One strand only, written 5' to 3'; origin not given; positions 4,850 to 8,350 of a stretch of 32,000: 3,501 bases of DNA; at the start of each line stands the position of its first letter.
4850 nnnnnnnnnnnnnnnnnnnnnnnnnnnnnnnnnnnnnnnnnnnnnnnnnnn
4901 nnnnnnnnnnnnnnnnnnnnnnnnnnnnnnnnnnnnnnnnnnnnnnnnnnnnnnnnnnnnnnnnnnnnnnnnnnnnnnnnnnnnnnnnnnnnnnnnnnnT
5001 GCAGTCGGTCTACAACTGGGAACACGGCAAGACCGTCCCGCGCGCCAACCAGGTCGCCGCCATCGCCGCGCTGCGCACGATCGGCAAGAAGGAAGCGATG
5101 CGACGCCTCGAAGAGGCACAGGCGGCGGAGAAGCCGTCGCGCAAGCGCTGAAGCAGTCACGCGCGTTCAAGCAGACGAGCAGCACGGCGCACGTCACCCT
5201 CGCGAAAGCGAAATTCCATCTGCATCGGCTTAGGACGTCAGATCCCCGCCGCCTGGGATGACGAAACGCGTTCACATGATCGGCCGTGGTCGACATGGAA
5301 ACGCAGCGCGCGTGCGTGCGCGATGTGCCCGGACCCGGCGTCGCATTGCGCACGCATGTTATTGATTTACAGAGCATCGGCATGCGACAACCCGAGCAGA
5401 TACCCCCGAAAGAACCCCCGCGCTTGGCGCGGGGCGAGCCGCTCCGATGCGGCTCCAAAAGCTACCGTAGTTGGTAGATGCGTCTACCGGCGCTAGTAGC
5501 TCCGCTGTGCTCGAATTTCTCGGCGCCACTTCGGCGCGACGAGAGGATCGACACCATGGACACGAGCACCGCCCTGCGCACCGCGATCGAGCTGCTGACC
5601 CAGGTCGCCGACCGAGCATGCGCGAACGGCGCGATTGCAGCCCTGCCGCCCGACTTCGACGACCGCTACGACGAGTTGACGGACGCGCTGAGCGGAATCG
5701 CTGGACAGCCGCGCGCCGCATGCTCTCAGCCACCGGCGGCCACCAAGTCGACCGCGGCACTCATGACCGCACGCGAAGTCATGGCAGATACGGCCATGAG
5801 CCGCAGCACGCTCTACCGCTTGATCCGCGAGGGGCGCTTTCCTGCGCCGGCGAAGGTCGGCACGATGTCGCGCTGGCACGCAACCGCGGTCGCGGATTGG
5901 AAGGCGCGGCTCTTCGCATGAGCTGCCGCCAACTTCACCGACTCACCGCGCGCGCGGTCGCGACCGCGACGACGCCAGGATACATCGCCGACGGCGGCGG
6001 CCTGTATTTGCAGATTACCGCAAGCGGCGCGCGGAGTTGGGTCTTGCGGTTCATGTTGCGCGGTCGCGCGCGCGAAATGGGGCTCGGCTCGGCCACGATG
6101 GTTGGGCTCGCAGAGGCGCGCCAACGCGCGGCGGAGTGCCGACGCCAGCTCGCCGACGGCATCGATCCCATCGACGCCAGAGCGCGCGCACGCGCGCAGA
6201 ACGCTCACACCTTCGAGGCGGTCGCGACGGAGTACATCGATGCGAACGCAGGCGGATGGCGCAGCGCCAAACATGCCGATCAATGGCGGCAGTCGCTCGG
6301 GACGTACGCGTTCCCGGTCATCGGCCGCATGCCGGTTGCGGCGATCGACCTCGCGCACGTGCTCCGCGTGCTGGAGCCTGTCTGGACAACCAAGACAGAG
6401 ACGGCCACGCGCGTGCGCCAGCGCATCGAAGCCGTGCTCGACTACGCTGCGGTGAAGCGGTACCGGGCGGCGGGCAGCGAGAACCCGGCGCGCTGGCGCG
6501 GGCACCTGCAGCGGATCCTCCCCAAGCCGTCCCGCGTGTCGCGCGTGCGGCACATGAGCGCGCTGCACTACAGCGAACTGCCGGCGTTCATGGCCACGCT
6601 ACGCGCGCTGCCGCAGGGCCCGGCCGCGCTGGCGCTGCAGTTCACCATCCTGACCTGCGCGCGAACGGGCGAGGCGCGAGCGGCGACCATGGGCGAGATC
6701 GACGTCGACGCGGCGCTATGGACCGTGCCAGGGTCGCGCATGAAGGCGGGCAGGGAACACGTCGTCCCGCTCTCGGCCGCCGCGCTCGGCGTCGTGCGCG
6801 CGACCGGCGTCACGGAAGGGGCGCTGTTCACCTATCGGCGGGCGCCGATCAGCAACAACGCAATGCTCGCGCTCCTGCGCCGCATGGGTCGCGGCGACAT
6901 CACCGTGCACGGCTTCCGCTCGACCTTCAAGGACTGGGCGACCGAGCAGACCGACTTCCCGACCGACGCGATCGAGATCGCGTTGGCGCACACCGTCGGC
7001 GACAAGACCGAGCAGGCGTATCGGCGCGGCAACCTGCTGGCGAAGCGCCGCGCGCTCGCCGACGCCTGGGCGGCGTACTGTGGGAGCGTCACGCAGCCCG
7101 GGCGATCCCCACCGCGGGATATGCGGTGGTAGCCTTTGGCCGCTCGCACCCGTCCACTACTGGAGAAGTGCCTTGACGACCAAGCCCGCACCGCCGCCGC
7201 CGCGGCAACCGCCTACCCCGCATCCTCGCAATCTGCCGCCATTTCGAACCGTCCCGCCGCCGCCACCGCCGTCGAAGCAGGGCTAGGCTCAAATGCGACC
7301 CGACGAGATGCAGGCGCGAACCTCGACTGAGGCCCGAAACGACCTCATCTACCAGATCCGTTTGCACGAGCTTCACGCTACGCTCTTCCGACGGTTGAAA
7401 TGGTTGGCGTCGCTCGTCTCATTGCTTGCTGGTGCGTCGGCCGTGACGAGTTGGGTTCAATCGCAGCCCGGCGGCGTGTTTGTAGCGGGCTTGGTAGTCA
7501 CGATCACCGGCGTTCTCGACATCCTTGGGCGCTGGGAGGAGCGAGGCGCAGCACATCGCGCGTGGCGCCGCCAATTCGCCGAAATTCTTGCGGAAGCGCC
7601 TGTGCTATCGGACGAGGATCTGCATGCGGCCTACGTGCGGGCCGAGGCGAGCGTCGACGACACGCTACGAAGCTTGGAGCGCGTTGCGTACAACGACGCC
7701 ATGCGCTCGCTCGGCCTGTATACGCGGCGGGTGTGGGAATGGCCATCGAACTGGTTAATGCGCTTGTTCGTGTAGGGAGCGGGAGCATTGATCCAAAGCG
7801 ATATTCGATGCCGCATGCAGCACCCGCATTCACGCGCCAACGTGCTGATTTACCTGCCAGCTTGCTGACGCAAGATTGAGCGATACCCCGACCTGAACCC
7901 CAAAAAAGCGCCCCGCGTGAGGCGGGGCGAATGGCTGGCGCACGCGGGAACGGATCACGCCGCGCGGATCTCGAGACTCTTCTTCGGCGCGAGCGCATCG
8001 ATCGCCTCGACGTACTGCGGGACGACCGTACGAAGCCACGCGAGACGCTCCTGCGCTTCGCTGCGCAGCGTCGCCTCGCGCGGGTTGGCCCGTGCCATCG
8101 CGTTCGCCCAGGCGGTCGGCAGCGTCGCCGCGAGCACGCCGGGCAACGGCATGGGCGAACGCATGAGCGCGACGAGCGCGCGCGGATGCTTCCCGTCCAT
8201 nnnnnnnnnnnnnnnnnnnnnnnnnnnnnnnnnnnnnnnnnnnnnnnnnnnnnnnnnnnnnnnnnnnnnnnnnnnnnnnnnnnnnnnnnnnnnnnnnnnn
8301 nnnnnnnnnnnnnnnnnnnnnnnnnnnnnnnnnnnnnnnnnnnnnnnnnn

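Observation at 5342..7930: Two diverged but perfectly colinear ~100-bp element-end modules flank the second integrase cassette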

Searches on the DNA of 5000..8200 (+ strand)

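Call 11: search_rna_families(source=window, start=5000, end=8200, threshold=evalue, max_evalue=10)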
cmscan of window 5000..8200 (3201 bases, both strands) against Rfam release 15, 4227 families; matches with E-value up to 10: 4.
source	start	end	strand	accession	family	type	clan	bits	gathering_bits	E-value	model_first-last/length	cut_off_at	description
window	5391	5434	-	RF02401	ClpQY_promoter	Cis-reg;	-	19.7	42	0.36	1-57/57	no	ClpQY promoter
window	7902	7968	-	RF02837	anti-hemB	Gene; sRNA;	-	17.7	49.5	0.76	1-81/81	no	Burkholderia RNA 7 (anti-hemB)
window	6428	6495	-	RF00043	Plasmid_R1162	Gene; antisense;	-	17.7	55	9.3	1-75/75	no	R1162-like plasmid antisense RNA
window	7858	7943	+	RF01973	H19_2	Gene; lncRNA;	-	12.4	50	8.6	1-69/69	no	H19 conserved region 2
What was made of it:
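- On known RNA family / REP-MITE repeat: No Rfam hit at gathering score (call 11).
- Weak sub-threshold Rfam hits exist (E 0.36-0.76, call 11). No Rfam match reaches gathering score (call 11).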

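Call 70: search_dna_similar(query=window:5300-7950:+, collection=plasmids, mode=distant, max_rows=8)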
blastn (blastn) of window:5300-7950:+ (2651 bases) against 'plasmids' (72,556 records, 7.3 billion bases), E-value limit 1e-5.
Records with a match: 11; places in all: 11; records where one place covers at least 80% of the query: 0.
Best place of each record, by identity: 60-80% 11.
By first word of the organism name: Azotobacter 4; Azospirillum 2; Paracoccus 2; Pseudomonas 1; Novosphingobium 1; Blastomonas 1.
By predicted mobility (MOB-suite, as given by PLSDB): non-mobilizable 5; mobilizable 4; conjugative 2.
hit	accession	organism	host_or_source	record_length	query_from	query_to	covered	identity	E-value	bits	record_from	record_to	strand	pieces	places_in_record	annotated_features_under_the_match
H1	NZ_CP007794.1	Azospirillum argentinense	Triticum aestivum L.,Root,wheat ...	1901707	934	1208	10%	69.7%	7e-20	108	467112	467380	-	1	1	record has no annotation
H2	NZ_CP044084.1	Pseudomonas luteola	Homo sapiens,clinical isolate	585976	964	1226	10%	67.4%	3e-12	83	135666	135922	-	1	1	site-specific integrase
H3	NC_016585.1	Azospirillum lipoferum 4B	-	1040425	1572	1753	7%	70.7%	2e-13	87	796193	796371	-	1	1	none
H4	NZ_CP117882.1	Novosphingobium sp. KACC 22771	Single cell,soil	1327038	1603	1783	7%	68.0%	2e-7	66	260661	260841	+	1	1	none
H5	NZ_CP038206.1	Paracoccus pantotrophus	single cell,soil associated with ...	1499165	1608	1777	6%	70.0%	1e-10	78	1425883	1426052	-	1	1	none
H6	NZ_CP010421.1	Azotobacter chroococcum NCIMB 8003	cell culture,soil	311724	1609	1757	6%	73.3%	8e-13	84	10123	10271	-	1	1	integrase arm-type DNA-binding domain-containing protein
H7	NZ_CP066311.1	Azotobacter chroococcum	single,soil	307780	1609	1757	6%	72.7%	4e-11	80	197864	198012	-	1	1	integrase arm-type DNA-binding domain-containing protein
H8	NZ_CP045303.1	Azotobacter salinestris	cell culture,soil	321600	1609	1755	6%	73.6%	8e-13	85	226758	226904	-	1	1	integrase arm-type DNA-binding domain-containing protein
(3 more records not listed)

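Call 71: search_dna_similar(query=window:5300-7950:+, collection=phages, mode=distant, max_rows=8)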
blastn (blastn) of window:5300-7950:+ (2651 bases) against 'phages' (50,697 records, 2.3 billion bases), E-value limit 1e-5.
Records with a match: 20; places in all: 20; records where one place covers at least 80% of the query: 0.
Best place of each record, by identity: 60-80% 20.
By first word of the organism name: Ruegeria 10; Ralstonia 5; Burkholderia 2; Acidovorax 2; Cyanophage 1.
By host as written in the record: Ruegeria pomeroyi DSS-3 10; Ralstonia solanacearum 3; Burkholderia thailandensis 1; Burkholderia sp. 1; Acidovorax valerianellae GBBC 3161 1; Acidovorax valerianellae GBBC 3357 1; Ralstonia solanacearum R286, UW275 1; Cylindrospermopsis raciborskii 1; and 1 more.
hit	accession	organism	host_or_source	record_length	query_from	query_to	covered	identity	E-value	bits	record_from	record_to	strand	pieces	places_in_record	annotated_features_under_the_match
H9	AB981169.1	Ralstonia phage RSY1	Ralstonia solanacearum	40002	674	1692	24%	67.0%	5e-16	165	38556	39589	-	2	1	hypothetical protein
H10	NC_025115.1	Ralstonia phage RSY1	Ralstonia solanacearum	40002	674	1692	24%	67.0%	5e-16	165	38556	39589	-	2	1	integrase arm-type DNA-binding domain-containing protein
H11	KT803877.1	Burkholderia phage PE067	Burkholderia thailandensis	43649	676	1664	11%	73.2%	1e-17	168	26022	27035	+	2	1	site-specific integrase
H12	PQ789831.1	Burkholderia phage vB_E436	Burkholderia sp.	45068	676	1664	11%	72.2%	7e-14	154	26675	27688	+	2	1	site-specific integrase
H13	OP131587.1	Acidovorax phage Alfacinha3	Acidovorax valerianellae GBBC 3161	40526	947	1230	11%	65.5%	2e-9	73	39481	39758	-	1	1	site-specific integrase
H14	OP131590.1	Acidovorax phage Alfacinha1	Acidovorax valerianellae GBBC 3357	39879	947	1230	11%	65.5%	2e-9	73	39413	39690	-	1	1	site-specific integrase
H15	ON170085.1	Ralstonia phage YO041_1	Ralstonia solanacearum R286, UW275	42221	1582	1752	6%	70.3%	2e-9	73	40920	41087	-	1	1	record has no annotation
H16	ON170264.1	Ralstonia phage YO158_1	Ralstonia solanacearum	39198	1582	1752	6%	70.3%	2e-8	68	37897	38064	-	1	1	record has no annotation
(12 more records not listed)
